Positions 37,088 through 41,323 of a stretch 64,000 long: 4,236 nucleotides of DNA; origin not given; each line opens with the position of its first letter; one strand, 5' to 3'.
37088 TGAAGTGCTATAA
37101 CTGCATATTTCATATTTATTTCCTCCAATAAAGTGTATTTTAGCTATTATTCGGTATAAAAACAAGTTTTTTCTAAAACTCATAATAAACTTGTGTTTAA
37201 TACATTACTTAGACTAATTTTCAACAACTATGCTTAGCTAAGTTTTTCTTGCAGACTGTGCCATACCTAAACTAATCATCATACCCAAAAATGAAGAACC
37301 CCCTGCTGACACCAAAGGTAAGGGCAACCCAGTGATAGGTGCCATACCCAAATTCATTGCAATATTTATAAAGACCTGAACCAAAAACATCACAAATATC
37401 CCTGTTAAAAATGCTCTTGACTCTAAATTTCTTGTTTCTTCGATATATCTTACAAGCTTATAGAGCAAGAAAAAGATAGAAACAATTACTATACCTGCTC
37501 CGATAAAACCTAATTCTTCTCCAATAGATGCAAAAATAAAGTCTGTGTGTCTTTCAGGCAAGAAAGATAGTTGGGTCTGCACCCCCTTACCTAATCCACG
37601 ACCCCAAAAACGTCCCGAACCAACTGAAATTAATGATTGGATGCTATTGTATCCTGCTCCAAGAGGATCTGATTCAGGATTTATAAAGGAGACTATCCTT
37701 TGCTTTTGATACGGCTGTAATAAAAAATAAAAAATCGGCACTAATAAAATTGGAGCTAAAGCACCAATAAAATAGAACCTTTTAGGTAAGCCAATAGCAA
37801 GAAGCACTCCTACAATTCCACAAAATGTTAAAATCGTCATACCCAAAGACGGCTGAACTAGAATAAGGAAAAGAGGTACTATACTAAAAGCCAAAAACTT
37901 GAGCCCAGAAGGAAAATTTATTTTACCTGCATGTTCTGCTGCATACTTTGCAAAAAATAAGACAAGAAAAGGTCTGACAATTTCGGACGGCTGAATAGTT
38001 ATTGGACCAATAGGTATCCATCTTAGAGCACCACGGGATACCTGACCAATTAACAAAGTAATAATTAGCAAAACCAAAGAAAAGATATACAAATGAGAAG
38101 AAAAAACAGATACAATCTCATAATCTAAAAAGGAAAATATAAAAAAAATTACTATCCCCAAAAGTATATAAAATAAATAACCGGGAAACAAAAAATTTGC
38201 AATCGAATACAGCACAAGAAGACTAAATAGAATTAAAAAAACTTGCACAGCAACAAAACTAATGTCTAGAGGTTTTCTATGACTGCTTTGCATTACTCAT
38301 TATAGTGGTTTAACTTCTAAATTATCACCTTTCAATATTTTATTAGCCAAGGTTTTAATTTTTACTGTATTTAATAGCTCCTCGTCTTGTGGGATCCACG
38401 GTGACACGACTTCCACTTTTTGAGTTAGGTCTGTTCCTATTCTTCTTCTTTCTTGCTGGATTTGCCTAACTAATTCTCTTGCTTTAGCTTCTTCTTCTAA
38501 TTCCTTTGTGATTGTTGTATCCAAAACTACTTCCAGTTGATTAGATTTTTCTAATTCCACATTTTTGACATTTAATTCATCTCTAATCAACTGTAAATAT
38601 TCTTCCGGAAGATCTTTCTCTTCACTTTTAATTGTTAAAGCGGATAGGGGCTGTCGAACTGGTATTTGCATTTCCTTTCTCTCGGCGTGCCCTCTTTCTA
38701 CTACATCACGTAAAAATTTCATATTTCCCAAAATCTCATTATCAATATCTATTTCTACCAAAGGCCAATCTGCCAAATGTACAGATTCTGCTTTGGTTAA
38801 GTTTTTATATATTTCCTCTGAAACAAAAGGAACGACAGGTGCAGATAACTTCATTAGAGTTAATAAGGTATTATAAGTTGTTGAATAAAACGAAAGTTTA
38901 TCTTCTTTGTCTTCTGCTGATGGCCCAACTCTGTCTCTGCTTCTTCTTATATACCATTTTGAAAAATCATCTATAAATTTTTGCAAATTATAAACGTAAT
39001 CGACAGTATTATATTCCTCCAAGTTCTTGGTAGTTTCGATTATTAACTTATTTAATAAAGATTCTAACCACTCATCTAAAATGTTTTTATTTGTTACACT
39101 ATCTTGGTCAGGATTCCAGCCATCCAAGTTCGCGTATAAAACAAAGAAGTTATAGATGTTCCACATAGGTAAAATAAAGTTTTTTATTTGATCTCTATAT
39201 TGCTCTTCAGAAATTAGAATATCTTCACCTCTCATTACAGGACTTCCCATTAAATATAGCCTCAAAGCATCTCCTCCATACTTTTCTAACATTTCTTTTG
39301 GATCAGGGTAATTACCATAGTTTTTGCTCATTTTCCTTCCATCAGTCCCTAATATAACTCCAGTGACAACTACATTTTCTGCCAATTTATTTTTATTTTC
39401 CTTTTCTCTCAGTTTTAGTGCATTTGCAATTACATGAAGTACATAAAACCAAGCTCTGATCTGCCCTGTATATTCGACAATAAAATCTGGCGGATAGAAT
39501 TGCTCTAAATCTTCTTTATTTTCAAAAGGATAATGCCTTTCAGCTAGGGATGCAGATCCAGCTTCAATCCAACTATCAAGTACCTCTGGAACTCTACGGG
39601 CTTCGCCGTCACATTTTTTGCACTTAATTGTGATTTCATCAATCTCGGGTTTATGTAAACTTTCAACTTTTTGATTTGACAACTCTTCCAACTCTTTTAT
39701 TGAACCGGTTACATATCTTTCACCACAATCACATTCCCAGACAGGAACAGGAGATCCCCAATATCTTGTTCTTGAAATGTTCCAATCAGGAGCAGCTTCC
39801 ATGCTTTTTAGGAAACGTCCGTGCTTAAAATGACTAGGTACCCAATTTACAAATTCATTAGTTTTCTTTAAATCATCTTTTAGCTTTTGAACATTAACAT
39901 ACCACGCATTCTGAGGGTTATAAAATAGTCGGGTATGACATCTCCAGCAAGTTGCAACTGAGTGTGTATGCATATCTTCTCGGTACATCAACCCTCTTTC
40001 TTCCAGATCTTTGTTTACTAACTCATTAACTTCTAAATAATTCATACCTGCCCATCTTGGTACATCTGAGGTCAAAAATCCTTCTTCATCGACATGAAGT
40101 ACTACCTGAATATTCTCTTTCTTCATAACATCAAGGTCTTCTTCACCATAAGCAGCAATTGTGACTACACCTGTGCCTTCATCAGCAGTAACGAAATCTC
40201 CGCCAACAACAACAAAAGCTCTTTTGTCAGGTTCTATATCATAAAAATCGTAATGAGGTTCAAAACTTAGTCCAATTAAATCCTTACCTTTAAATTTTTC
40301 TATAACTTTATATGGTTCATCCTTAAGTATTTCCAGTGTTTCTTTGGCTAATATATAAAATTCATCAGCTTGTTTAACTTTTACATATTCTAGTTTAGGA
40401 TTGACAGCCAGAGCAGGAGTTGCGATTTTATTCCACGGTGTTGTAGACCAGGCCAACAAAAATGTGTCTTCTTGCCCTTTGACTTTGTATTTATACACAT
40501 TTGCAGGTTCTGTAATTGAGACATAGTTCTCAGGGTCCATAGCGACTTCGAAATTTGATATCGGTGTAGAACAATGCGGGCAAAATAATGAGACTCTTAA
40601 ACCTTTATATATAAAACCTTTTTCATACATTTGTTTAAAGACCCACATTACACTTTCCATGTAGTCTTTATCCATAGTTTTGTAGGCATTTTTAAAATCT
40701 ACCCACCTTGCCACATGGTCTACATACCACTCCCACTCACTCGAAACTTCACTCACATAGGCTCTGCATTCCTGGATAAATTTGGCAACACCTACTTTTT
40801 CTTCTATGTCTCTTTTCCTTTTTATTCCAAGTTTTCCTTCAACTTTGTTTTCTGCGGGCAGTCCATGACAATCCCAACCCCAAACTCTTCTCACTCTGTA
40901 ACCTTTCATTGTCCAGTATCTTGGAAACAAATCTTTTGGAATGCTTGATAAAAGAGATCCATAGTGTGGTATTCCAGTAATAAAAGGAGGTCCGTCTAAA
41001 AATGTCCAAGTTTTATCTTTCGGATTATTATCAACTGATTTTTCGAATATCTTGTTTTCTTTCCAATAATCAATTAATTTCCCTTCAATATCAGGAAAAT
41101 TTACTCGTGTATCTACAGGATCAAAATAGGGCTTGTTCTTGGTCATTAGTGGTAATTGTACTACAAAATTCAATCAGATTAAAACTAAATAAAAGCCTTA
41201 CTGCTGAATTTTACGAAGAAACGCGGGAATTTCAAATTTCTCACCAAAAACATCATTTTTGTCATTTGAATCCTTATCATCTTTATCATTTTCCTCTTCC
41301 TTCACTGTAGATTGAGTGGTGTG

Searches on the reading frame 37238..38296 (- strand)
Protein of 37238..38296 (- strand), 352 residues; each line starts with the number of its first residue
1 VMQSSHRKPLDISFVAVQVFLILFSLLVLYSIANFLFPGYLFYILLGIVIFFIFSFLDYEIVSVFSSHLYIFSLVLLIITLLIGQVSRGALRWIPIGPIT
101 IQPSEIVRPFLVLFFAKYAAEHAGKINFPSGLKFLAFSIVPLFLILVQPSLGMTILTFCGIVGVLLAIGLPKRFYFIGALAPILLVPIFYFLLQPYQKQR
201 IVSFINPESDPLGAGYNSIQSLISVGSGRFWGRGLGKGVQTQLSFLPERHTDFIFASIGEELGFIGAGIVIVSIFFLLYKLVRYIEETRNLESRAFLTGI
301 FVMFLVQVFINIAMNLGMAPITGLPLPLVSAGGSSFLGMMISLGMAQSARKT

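Call 76: search_protein_families(library=pfam, proteins=[window:37238-38296:-], max_evalue=0.0001)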
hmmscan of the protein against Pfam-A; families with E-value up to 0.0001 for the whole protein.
window:37238-38296:- (352 aa): 1 family
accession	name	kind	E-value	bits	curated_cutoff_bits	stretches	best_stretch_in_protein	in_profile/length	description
PF01098.24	FTSW_RODA_SPOVE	-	5.8e-82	276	26.4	1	27-348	28-349/356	Cell cycle protein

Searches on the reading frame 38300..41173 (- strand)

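Call 76: search_protein_families(library=pfam, proteins=[window:38300-41173:-], max_evalue=0.0001)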
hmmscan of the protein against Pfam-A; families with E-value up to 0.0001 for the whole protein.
window:38300-41173:- (957 aa): 4 families
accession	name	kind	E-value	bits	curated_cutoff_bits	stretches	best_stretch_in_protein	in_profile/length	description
PF00133.28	tRNA-synt_1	-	2.3e-112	376.2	22.7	1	33-650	2-411/414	tRNA synthetases class I (I, L, M and V)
PF08264.19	Anticodon_1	-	3.2e-28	98.9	25.1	1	700-845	1-146/148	Anticodon-binding domain of tRNA ligase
PF09334.17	tRNA-synt_1g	-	1.9e-18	66.8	20.1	1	63-207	8-132/391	tRNA synthetases class I (M)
PF19302.4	DUF5915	-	1.1e-08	35.3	27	1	839-923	61-143/195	Domain of unknown function (DUF5915)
